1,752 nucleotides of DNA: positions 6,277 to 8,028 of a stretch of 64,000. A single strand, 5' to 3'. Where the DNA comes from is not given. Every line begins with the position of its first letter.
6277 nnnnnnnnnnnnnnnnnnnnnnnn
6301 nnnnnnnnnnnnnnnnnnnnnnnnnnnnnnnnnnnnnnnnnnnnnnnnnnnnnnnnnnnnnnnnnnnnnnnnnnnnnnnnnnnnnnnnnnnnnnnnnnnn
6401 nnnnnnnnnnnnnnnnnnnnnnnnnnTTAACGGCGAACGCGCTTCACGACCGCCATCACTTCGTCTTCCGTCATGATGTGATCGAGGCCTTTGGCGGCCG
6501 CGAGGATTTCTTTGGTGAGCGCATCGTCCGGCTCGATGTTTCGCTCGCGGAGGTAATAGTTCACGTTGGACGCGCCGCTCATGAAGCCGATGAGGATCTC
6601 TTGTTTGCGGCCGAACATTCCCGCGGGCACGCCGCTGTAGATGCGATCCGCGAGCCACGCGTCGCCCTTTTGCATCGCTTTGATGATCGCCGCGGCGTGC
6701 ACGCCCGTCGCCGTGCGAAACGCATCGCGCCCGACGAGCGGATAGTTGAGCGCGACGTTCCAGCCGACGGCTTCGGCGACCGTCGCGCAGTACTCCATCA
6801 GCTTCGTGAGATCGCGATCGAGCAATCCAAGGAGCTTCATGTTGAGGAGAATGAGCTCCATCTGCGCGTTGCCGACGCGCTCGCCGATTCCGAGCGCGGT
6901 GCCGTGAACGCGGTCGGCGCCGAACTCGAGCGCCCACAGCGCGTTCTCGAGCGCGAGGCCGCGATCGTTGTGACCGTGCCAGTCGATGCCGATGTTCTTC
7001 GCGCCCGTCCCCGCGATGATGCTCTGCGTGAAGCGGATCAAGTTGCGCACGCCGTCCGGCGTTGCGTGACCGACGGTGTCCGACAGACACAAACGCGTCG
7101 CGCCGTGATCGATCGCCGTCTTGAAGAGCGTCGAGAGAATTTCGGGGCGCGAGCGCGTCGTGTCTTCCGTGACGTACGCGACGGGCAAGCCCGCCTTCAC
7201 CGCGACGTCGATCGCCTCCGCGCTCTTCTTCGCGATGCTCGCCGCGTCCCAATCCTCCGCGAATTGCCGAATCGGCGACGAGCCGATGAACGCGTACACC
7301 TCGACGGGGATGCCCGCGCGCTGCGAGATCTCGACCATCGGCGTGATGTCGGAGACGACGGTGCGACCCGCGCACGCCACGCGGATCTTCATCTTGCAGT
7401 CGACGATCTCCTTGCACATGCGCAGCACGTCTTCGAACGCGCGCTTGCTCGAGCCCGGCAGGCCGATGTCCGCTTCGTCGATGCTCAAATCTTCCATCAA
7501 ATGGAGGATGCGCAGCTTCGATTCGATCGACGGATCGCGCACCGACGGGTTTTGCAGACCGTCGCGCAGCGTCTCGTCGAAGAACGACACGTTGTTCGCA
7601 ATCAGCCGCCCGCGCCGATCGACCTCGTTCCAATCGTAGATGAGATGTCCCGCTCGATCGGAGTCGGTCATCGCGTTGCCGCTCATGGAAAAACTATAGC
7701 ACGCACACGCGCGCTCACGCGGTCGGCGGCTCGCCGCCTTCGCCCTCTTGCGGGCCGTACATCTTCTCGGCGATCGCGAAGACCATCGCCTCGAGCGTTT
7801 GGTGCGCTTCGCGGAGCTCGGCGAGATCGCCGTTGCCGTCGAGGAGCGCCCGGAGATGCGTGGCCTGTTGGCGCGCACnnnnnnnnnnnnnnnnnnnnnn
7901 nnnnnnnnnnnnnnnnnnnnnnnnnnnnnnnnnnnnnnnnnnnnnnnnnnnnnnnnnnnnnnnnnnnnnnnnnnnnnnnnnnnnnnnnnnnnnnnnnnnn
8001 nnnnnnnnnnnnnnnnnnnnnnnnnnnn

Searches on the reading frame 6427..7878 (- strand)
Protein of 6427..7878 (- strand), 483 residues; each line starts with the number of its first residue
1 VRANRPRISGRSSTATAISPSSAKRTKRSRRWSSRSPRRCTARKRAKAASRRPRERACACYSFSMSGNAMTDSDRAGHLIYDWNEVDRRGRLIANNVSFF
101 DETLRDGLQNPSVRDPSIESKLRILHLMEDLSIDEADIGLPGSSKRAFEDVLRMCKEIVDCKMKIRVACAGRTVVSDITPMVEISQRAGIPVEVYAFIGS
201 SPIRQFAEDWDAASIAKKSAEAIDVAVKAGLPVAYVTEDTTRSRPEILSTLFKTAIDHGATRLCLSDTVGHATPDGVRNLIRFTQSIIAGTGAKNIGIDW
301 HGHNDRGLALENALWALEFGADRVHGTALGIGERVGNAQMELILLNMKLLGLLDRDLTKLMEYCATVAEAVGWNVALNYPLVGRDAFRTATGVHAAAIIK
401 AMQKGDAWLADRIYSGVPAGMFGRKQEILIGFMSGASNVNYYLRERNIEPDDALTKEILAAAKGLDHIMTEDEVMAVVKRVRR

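Call 7: search_protein_families(library=pfam, proteins=[window:6427-7878:-])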
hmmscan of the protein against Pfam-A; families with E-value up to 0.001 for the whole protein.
window:6427-7878:- (483 aa): 1 family
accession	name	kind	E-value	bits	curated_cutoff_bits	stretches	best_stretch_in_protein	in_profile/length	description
PF00682.25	HMGL-like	-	3.6e-45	154.8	29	1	97-362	2-255/260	HMGL-like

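Call 78: search_protein_families(library=ncbifam, proteins=[window:6427-7686:-], max_evalue=0.01)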
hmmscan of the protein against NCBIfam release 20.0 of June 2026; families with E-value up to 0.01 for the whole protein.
window:6427-7686:- (419 aa): 20 families
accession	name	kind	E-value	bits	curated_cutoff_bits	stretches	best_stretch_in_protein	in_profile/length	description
NF002085.0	PRK00915.1-2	subfamily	1.8e-58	198.6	517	1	30-417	11-379/504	2-isopropylmalate synthase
TIGR02146.1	LysS_fung_arch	equivalog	4.5e-53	180.7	413.55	1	36-398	2-342/344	homocitrate synthase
TIGR02090.1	LEU1_arch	subfamily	4.3e-52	177.4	484.75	1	33-402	1-348/363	isopropylmalate/citramalate/homocitrate synthases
TIGR02660.1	nifV_homocitr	equivalog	4e-51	174.4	462.9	1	33-399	2-346/365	homocitrate synthase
NF002086.0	PRK00915.1-3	equivalog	2.3e-49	168.3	532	1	31-399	5-363/516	2-isopropylmalate synthase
NF041069.1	IPMS_Sufob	equivalog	4.5e-46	157.8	600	1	34-415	2-366/371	isopropylmalate synthase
NF002087.0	PRK00915.1-4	equivalog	3.8e-45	154.4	729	1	31-345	5-317/516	2-isopropylmalate synthase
TIGR00973.1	leuA_bact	equivalog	6.7e-45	153.5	598.7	1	33-339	2-306/494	2-isopropylmalate synthase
NF002088.0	PRK00915.1-5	equivalog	3.3e-44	151.3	697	1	32-413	3-377/514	2-isopropylmalate synthase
NF002084.0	PRK00915.1-1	equivalog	4.6e-35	121.1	748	1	31-339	3-309/523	2-isopropylmalate synthase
TIGR00977.1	citramal_synth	equivalog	2.3e-31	108.7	450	1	33-402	2-366/526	citramalate synthase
NF042433.1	CitmalDyn_Leptosp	equivalog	3e-22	78.9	950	1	32-381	7-344/514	(R)-citramalate synthase CimA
NF042434.1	IPMS_Lepto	equivalog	9.1e-20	70.9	500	1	32-399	5-367/374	2-isopropylmalate synthase LeuA2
NF002991.1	PRK03739.1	subfamily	9.6e-20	70.8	455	1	200-342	205-346/550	2-isopropylmalate synthase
TIGR00970.1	leuA_yeast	equivalog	3.4e-15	55.6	697.4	1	201-340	209-347/564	2-isopropylmalate synthase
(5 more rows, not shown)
